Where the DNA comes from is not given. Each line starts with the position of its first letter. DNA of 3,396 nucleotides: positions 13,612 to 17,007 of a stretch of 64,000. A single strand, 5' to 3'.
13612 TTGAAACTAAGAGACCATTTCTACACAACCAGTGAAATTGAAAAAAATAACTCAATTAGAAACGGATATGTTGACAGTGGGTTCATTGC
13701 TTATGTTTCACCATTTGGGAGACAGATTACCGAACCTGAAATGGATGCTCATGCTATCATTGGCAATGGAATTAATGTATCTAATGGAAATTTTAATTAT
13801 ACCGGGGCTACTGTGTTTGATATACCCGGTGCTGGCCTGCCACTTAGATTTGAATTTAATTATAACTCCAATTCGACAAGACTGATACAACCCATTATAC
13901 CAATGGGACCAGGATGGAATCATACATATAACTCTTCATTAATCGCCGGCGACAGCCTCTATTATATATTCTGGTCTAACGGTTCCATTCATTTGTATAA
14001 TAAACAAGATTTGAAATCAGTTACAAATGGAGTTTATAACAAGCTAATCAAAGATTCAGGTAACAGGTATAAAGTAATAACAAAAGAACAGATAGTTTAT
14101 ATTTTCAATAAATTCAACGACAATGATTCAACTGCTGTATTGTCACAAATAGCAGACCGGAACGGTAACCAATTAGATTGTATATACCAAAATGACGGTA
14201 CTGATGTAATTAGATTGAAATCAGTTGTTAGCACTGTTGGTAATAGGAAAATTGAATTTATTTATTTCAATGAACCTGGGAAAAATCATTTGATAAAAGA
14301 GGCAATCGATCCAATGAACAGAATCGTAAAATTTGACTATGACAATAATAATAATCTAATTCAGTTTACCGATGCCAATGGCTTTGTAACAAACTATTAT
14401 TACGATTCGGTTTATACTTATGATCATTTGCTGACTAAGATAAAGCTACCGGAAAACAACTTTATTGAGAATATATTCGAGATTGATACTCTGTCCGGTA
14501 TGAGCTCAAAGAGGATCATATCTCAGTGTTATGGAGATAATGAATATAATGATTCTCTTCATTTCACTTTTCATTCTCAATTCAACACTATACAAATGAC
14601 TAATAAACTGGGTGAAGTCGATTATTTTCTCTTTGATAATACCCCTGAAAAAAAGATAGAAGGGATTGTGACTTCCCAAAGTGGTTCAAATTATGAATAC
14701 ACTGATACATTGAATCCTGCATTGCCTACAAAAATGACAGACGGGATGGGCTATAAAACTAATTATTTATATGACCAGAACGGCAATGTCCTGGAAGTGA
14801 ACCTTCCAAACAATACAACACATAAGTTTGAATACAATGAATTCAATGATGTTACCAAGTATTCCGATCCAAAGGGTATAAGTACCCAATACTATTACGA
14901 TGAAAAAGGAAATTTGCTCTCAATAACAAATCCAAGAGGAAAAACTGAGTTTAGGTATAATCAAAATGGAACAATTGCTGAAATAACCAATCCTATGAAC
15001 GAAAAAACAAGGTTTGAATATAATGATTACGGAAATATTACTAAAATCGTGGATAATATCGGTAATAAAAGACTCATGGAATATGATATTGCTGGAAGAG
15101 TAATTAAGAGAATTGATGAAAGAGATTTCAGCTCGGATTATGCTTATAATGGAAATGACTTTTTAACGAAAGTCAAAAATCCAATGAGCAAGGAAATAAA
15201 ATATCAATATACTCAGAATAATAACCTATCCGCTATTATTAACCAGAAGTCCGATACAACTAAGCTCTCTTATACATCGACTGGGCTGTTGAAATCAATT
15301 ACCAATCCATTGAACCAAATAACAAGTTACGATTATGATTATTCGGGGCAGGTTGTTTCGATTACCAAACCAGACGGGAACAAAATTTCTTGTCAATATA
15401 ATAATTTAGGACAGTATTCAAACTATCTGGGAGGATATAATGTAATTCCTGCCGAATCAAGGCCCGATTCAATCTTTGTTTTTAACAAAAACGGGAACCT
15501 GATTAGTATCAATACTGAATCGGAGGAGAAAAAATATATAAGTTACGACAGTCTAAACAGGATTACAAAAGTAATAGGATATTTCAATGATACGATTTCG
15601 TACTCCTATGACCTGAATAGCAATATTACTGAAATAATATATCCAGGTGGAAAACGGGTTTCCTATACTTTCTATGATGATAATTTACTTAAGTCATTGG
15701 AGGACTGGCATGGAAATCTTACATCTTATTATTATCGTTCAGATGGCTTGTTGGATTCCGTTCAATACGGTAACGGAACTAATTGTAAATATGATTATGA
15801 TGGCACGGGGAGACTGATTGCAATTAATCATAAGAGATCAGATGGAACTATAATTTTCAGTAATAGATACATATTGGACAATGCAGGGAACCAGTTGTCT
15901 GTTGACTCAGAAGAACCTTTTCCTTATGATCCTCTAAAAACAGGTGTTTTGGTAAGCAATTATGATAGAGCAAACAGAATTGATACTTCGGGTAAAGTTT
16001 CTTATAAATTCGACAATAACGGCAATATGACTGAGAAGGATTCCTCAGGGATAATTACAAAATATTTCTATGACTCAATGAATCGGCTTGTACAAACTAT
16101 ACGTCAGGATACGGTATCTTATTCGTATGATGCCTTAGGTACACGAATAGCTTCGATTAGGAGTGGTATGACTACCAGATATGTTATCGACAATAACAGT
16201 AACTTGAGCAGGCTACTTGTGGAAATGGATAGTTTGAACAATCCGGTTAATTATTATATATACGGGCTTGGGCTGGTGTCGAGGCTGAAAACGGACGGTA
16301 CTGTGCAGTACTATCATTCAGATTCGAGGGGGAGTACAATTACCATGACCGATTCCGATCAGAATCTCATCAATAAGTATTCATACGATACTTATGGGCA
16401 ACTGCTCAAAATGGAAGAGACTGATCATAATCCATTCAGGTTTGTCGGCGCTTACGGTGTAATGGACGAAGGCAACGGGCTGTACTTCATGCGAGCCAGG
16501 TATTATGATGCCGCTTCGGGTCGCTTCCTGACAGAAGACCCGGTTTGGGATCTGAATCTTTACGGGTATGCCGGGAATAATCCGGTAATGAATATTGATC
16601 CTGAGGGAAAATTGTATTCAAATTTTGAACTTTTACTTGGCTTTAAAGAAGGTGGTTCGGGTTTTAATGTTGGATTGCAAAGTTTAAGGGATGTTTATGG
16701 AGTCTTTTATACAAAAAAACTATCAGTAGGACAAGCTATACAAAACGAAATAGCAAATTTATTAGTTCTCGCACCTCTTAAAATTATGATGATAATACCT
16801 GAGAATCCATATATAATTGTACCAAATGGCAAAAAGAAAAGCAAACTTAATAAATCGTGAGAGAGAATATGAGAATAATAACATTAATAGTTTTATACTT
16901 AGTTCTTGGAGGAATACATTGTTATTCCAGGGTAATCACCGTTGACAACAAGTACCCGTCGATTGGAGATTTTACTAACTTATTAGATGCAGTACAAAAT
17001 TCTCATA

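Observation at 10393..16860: RHS/YD polymorphic toxin with N-terminal secreted lipase domain and a short hydrophobic, Lys-tailed C-terminal tip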

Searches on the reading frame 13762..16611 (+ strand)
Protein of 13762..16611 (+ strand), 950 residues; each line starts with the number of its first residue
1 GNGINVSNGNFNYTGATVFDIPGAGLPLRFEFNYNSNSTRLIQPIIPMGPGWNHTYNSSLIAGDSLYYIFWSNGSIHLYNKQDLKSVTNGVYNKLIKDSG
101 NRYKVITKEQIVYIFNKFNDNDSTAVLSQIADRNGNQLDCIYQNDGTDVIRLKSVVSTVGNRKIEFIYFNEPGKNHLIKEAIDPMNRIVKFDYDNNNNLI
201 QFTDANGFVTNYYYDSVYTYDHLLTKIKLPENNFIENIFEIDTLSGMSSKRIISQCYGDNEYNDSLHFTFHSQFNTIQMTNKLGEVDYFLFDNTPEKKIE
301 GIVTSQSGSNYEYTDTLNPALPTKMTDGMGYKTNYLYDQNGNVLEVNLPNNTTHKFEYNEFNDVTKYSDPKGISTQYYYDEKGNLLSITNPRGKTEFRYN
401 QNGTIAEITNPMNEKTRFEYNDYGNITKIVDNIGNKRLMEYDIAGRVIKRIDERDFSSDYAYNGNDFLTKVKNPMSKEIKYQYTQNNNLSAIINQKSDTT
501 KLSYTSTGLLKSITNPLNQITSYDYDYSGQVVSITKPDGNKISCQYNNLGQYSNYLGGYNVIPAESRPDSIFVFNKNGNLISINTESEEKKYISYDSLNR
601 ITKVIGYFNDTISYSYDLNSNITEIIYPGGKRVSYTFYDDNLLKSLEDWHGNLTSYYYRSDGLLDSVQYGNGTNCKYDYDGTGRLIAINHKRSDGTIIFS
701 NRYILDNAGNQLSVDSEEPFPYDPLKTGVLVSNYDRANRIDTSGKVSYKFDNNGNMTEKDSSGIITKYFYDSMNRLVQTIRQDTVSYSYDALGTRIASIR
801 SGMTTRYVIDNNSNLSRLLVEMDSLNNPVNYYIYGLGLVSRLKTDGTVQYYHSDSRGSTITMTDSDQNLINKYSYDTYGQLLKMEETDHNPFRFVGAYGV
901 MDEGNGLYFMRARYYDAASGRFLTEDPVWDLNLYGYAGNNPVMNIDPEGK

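Call 63: find_related_loci(query=A4, collection=metagenome_contigs, flank=10000)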
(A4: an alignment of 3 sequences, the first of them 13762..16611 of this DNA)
Query A4 (950 aa) in metagenome_contigs; peptide patterns used: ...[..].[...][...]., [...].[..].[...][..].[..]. (x = any residue, [..] = any of these).
90 stretches matched a pattern; 8 encode a relative of the query (tblastn E <= 1e-3); 8 distinct loci.
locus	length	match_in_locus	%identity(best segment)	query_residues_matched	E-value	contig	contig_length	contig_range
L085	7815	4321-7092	41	1-949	0e+0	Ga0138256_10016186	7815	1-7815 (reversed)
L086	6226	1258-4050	40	1-950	0e+0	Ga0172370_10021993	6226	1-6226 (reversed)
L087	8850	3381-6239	38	1-949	0e+0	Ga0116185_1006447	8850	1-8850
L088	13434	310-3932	33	6-949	4e-131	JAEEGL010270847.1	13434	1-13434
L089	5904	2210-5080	32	9-950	5e-121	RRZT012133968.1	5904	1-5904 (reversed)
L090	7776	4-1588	50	679-949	9e-74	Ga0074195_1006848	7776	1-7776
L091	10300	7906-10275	24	6-799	2e-24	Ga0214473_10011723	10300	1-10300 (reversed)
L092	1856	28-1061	30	182-949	3e-31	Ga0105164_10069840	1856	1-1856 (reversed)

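Call 65: search_protein_families(library=pfam, proteins=[L085:2479-7479:+, L087:1545-6674:+, L089:302-5515:+, L088:3687-7688:+, L087:6744-8849:+, L090:1274-2083:+, L086:5280-6161:+], max_evalue=0.001)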
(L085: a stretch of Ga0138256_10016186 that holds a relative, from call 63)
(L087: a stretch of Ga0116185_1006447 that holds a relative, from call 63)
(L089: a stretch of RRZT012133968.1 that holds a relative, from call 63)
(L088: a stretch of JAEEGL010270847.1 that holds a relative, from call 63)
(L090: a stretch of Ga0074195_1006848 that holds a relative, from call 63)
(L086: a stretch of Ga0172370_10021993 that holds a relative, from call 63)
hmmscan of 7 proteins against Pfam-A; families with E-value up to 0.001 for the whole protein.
L085:2479-7479:+ (1667 aa): 3 families
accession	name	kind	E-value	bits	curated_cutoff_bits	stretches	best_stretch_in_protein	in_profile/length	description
PF05593.20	RHS_repeat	-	9.6e-46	153.8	22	5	1185-1219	1-35/38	RHS Repeat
PF18885.6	DUF5648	-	6.2e-25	88.4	25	1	454-596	1-133/134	Domain of unknown function (DUF5648)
PF20148.4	DUF6531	-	2.9e-06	28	24.1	1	617-692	3-73/74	Domain of unknown function (DUF6531)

L087:1545-6674:+ (1710 aa): 3 families
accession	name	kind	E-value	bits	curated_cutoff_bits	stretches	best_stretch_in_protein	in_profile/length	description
PF05593.20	RHS_repeat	-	2.5e-58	193.9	22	5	1082-1117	1-36/38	RHS Repeat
PF18885.6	DUF5648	-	4.8e-27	95.2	25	1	453-592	1-131/134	Domain of unknown function (DUF5648)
PF20148.4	DUF6531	-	5.1e-09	36.8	24.1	1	616-695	4-73/74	Domain of unknown function (DUF6531)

L089:302-5515:+ (1738 aa): 3 families
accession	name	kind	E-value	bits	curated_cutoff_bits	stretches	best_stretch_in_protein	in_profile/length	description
PF05593.20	RHS_repeat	-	3.3e-51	171.2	22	5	1100-1134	1-35/38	RHS Repeat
PF20148.4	DUF6531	-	0.00025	21.8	24.1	0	642-707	13-58/74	Domain of unknown function (DUF6531)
PF00395.25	SLH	-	0.00033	21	20.8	0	548-571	1-24/44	S-layer homology domain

L088:3687-7688:+ (1334 aa): 5 families
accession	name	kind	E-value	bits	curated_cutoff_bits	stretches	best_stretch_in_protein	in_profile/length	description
PF18998.6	Flg_new_2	-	1.1e-61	205.2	23.6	4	352-419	2-71/73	Divergent InlB B-repeat domain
PF18962.6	Por_Secre_tail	-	1.1e-10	42.1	27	1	1265-1332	1-74/75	Secretion system C-terminal sorting domain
PF16820.11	PKD_3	-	6.3e-08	32.8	26.3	0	922-950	36-64/68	PKD-like domain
PF05593.20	RHS_repeat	-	1.2e-07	32.4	22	1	37-68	1-32/38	RHS Repeat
PF07603.17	Lcl_C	-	0.00018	22.2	34.9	1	165-343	12-116/117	Lcl C-terminal domain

L087:6744-8849:+ (702 aa): 13 families
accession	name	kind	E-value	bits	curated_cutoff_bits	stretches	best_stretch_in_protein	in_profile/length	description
PF01344.31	Kelch_1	-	2.1e-24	85.1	20.1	3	618-657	8-46/46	Kelch motif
PF13964.12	Kelch_6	-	1.6e-20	72.8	25.3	2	616-657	6-47/50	Kelch motif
PF13418.12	Kelch_4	-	1.1e-19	70.5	21.6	2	569-610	6-49/49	Galactose oxidase, central domain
PF24681.1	Kelch_KLHDC2_KLHL20_DRC7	-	4.8e-15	55.9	50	1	556-653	95-194/221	KLHDC2/KLHL20/DRC7 Kelch-repeats domain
PF25210.1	Kelch_FKB95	-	3.6e-14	53.5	70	2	604-700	25-121/268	FKB95, Kelch-repeats domain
PF13415.12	Kelch_3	-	2.8e-13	50.1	22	1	581-614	8-42/48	Galactose oxidase, central domain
PF24981.1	Beta-prop_ATRN-LZTR1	-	3.8e-12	46.5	50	1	562-700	37-193/289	Attractin/LZTR1 beta-propeller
PF07646.21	Kelch_2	-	4.4e-12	45.8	21.3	0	566-609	3-48/48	Kelch motif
PF00801.26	PKD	-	4.2e-09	36.7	23.5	1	75-136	9-68/80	PKD domain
PF18911.6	PKD_4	-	1.5e-08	35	27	1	65-149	3-84/85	PKD domain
PF24996.1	NANM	-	1.4e-06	27.9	45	1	593-682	32-128/350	N-acetylneuraminate epimerase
PF07705.17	CARDB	-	1.5e-06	28.8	22.7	1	469-531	20-83/101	CARDB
PF05593.20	RHS_repeat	-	9.8e-06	26.3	22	1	27-58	1-31/38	RHS Repeat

L090:1274-2083:+ (270 aa): 2 families
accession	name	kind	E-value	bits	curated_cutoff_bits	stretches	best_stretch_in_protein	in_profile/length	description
PF05593.20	RHS_repeat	-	4.1e-10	40.2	22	2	43-67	14-37/38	RHS Repeat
PF18962.6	Por_Secre_tail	-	6.4e-09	36.4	27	1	195-266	1-72/75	Secretion system C-terminal sorting domain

L086:5280-6161:+ (294 aa): 1 family
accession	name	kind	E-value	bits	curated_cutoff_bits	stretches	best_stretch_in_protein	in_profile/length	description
PF05593.20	RHS_repeat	-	1.7e-05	25.5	22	0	81-111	6-34/38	RHS Repeat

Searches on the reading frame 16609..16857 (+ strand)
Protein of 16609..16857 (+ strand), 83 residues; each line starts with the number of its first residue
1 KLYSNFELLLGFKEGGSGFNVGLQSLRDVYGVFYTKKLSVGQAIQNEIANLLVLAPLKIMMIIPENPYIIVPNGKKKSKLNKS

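Call 19: search_protein_representatives(protein=window:16609-16857:+)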
Query: 83 residues. Proteins with E-value up to 0.001 (for the whole library): 3; up to 1e-10: 1; up to 1e-30: 1. The best 3 are listed.
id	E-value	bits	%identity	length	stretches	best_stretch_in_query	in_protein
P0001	8.8e-44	162.8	100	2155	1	1-83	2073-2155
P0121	1.5e-09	54.0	35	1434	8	24-57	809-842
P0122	2.8e-04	37.2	48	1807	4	28-66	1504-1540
